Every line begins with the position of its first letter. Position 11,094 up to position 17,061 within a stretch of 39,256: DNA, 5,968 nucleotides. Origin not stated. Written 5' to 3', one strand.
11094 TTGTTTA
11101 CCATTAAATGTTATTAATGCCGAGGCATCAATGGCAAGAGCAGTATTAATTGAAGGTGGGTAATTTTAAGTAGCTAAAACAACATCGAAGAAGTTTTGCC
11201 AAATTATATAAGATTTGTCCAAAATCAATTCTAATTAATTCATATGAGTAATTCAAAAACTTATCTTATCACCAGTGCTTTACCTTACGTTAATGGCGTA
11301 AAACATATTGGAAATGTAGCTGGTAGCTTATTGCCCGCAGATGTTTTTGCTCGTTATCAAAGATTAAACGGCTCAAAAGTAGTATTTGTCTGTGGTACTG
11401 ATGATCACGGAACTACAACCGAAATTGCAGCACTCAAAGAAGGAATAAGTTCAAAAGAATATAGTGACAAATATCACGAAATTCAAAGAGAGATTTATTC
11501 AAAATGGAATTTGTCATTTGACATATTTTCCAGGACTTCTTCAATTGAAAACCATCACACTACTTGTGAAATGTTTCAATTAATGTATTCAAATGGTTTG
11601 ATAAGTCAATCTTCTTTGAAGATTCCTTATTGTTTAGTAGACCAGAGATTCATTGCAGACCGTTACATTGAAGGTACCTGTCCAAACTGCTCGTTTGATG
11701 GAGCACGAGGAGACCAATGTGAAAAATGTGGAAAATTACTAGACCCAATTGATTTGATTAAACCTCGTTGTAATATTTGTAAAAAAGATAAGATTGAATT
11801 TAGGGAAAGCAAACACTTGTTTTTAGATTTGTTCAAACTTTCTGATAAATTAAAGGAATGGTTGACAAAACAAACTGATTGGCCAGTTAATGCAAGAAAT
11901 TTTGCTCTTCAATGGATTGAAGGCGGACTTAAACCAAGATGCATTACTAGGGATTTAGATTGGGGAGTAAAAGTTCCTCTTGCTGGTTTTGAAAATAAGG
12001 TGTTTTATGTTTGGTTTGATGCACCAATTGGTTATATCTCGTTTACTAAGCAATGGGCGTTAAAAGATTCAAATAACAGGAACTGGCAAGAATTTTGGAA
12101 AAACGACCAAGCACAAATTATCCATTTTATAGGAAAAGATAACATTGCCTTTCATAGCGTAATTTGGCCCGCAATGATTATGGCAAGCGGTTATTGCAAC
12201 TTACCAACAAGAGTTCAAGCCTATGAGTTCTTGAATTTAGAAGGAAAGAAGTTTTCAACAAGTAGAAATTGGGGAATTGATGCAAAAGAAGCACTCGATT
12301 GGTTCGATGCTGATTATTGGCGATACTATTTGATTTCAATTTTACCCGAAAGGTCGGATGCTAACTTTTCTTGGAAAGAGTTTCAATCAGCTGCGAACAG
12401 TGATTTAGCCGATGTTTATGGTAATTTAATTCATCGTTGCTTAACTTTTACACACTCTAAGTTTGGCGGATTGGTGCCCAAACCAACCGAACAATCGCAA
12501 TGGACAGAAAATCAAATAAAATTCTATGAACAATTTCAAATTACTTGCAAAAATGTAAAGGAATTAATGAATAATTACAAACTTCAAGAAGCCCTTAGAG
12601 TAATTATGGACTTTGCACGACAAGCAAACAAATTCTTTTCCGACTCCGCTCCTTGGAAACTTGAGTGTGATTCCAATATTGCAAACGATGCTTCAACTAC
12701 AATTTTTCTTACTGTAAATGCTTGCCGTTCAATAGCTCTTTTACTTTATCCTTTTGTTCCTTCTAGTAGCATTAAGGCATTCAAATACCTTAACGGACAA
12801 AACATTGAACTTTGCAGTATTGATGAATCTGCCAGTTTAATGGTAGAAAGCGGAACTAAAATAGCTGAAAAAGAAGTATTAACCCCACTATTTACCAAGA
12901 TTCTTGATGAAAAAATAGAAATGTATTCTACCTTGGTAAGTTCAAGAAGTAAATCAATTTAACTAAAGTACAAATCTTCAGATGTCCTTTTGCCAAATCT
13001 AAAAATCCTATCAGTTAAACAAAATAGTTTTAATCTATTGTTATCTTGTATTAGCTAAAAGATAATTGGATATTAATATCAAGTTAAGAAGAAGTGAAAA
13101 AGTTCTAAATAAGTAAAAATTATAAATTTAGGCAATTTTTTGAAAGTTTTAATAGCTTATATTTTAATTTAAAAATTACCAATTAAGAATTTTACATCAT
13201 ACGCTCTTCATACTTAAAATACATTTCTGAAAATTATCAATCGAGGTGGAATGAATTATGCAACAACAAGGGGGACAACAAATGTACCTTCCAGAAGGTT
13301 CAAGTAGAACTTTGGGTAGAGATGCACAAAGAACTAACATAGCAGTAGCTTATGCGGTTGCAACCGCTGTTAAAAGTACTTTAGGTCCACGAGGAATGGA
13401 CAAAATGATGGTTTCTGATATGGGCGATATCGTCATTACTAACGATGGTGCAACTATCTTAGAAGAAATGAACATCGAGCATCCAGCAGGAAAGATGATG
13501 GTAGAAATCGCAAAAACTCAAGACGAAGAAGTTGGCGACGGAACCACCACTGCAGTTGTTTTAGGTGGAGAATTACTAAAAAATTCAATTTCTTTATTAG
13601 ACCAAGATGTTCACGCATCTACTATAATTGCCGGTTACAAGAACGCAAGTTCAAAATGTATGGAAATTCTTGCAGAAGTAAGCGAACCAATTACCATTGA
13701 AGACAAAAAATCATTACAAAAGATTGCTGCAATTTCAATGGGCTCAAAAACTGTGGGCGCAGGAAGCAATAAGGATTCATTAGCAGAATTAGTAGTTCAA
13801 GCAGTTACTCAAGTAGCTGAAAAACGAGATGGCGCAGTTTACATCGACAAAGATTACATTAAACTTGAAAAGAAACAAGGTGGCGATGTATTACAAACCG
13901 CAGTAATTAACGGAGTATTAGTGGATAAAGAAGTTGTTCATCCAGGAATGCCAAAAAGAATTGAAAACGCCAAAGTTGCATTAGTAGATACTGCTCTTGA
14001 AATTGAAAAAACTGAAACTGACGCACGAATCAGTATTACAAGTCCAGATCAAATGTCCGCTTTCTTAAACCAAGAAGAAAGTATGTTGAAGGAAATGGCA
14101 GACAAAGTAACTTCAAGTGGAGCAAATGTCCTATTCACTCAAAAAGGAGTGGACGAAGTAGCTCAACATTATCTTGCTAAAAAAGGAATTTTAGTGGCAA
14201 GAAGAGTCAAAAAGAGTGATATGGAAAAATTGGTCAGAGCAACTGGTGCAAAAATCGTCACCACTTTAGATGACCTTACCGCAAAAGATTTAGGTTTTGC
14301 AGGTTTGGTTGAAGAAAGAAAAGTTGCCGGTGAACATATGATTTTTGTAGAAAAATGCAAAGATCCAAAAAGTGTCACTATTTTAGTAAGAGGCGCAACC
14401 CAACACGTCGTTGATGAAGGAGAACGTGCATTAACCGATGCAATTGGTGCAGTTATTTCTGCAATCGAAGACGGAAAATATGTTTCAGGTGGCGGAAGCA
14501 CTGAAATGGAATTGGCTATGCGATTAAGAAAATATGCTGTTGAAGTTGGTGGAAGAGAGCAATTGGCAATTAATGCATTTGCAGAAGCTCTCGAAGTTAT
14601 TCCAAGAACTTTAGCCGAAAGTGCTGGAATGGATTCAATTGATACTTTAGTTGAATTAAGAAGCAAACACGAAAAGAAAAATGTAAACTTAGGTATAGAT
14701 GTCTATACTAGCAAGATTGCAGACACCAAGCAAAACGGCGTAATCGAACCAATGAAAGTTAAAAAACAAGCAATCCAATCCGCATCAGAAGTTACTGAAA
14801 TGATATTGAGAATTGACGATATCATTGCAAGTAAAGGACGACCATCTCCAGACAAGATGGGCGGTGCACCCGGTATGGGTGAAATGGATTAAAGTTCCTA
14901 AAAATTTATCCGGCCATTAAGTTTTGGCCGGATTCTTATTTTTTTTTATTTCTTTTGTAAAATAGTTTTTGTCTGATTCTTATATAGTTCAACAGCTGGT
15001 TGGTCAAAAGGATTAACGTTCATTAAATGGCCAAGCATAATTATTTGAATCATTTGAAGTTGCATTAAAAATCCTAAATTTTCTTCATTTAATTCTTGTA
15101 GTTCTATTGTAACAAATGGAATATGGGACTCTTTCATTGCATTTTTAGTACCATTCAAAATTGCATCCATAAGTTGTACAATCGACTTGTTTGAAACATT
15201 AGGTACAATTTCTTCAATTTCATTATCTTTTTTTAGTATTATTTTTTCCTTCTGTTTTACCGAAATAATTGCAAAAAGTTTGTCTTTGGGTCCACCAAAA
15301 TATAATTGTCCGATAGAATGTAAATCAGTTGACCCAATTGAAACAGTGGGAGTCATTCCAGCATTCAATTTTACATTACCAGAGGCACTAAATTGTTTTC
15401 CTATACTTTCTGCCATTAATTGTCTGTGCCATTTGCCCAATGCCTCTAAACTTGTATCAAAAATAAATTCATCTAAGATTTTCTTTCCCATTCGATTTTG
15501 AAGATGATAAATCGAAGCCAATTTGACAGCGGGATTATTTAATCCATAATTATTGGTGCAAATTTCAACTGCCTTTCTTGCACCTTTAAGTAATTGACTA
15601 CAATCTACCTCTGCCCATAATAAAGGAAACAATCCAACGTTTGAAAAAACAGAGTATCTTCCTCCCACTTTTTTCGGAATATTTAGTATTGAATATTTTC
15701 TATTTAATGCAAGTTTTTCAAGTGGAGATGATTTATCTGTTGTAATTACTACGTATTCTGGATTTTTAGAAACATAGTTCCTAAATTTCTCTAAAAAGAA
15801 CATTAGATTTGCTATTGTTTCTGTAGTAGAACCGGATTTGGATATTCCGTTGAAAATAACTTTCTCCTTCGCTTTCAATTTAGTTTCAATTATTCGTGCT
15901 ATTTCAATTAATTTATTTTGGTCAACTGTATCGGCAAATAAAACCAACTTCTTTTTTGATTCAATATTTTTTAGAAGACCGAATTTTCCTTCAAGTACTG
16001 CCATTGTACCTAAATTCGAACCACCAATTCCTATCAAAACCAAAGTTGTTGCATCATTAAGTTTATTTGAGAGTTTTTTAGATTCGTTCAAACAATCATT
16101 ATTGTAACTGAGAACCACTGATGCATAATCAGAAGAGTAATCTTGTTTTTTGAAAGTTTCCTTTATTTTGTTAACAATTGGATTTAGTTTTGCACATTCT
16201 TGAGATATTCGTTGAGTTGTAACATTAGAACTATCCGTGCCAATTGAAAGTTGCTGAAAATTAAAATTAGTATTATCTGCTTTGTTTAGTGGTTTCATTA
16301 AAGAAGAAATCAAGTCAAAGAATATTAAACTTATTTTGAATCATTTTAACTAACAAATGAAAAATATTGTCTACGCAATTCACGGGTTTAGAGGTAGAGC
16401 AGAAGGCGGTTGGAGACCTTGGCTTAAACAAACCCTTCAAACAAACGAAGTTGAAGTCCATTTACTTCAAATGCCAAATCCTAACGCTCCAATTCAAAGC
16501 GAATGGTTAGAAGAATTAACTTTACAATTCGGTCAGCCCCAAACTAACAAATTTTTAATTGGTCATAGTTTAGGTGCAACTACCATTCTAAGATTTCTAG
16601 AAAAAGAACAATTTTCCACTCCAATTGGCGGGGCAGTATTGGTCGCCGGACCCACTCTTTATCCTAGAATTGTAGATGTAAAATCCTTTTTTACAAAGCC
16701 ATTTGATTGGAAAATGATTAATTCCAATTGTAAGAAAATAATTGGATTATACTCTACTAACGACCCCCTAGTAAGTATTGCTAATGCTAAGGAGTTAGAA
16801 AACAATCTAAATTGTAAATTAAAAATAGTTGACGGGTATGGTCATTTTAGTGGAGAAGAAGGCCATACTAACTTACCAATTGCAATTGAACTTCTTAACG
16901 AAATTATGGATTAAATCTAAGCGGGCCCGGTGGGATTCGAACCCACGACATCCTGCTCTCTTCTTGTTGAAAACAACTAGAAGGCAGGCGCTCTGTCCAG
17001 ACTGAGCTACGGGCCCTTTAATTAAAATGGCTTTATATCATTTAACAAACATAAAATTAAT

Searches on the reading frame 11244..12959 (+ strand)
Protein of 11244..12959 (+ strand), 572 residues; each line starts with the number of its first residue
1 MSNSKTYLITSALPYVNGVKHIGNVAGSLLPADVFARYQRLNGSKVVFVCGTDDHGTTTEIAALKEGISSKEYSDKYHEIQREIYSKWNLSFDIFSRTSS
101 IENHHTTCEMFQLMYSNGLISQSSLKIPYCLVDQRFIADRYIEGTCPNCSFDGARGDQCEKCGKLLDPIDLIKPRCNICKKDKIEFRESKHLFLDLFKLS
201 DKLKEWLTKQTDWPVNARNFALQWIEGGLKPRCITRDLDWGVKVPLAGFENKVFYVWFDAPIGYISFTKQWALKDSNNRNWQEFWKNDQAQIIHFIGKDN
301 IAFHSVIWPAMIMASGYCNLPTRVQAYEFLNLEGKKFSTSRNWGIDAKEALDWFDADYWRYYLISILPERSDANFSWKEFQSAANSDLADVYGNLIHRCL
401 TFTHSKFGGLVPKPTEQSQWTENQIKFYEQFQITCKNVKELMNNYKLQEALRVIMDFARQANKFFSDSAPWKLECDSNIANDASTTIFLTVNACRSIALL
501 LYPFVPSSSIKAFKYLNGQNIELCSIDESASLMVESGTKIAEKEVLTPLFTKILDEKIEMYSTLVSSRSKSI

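Call 9: search_protein_families(library=pfam, proteins=[window:11244-12959:+], max_evalue=0.001)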
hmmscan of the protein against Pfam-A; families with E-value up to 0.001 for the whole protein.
window:11244-12959:+ (572 aa): 4 families
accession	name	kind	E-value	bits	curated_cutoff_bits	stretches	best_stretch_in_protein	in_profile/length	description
PF09334.17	tRNA-synt_1g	-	2.8e-158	527.2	20.1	1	7-400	1-391/391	tRNA synthetases class I (M)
PF00133.28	tRNA-synt_1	-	9.4e-17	61.3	22.7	1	3-246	21-245/414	tRNA synthetases class I (I, L, M and V)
PF19303.5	Anticodon_3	-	5e-10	39.9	23.5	1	417-563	4-145/152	Anticodon binding domain of methionyl tRNA ligase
PF08264.19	Anticodon_1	-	3.1e-06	27.6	25.1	1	428-539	5-106/148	Anticodon-binding domain of tRNA ligase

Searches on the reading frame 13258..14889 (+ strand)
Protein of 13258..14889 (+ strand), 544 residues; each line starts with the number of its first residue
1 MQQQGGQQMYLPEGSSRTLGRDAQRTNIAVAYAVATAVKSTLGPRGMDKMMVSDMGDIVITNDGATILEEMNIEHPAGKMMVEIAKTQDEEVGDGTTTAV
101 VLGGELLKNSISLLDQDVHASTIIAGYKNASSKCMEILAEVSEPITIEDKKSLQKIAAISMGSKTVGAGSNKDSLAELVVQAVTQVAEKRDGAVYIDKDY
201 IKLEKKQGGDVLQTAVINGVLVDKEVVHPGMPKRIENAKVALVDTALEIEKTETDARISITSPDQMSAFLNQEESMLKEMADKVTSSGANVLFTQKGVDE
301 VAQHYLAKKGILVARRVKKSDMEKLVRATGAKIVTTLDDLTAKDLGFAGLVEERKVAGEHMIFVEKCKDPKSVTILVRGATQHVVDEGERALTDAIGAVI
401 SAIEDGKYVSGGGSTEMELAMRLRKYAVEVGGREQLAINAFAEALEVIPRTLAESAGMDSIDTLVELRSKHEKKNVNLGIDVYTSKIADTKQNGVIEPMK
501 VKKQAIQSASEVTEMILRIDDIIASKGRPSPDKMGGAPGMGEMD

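Call 9: search_protein_families(library=pfam, proteins=[window:13258-14889:+], max_evalue=0.001)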
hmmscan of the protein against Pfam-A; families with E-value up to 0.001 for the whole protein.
window:13258-14889:+ (544 aa): 2 families
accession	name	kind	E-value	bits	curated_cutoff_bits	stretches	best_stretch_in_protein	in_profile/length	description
PF00118.29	Cpn60_TCP1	-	2.7e-182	607.3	34.3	1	34-526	1-489/490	TCP-1/cpn60 chaperonin family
PF04985.20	Phage_tube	-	2.1e-05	24.8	22.4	1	361-442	64-146/165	Phage tail tube protein FII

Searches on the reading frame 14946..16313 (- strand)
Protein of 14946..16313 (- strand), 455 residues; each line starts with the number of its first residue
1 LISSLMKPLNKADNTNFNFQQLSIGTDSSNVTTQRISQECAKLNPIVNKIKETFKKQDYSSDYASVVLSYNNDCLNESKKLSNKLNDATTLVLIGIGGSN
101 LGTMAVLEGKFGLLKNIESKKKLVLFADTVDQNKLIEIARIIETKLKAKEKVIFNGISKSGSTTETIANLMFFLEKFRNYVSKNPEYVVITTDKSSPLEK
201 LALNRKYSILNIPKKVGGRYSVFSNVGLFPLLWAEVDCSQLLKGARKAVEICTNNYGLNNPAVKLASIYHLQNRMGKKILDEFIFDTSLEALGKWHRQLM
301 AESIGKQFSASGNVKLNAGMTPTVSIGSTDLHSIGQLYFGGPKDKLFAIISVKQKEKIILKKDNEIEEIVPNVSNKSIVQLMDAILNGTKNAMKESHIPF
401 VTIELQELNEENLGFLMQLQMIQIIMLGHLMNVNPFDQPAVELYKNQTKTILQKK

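Call 9: search_protein_families(library=pfam, proteins=[window:14946-16313:-], max_evalue=0.001)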
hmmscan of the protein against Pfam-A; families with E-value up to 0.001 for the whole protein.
window:14946-16313:- (455 aa): 1 family
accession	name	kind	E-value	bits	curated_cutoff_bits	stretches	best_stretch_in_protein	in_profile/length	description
PF00342.24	PGI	-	1.7e-22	80.2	22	1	88-453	96-467/486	Phosphoglucose isomerase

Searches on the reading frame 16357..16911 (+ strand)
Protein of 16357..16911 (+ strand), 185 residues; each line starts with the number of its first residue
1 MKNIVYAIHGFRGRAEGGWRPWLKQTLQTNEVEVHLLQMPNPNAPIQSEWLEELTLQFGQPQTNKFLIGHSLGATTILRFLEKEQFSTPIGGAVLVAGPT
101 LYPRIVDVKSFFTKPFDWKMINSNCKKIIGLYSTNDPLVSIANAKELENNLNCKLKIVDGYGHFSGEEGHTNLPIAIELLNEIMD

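Call 9: search_protein_families(library=pfam, proteins=[window:16357-16911:+], max_evalue=0.001)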
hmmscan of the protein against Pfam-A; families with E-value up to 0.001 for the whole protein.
window:16357-16911:+ (185 aa): 4 families
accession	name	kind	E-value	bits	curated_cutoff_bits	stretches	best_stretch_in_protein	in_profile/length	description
PF06821.19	Ser_hydrolase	-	3.6e-25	89.3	22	1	6-181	2-171/172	Serine hydrolase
PF00561.26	Abhydrolase_1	-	1.4e-07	31.9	25.8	1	48-98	56-102/245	alpha/beta hydrolase fold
PF12146.15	Hydrolase_4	-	0.00011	22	27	0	59-99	72-110/239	Serine aminopeptidase, S33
PF12695.13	Abhydrolase_5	-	0.0009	19.5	27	0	24-162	19-139/164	Alpha/beta hydrolase family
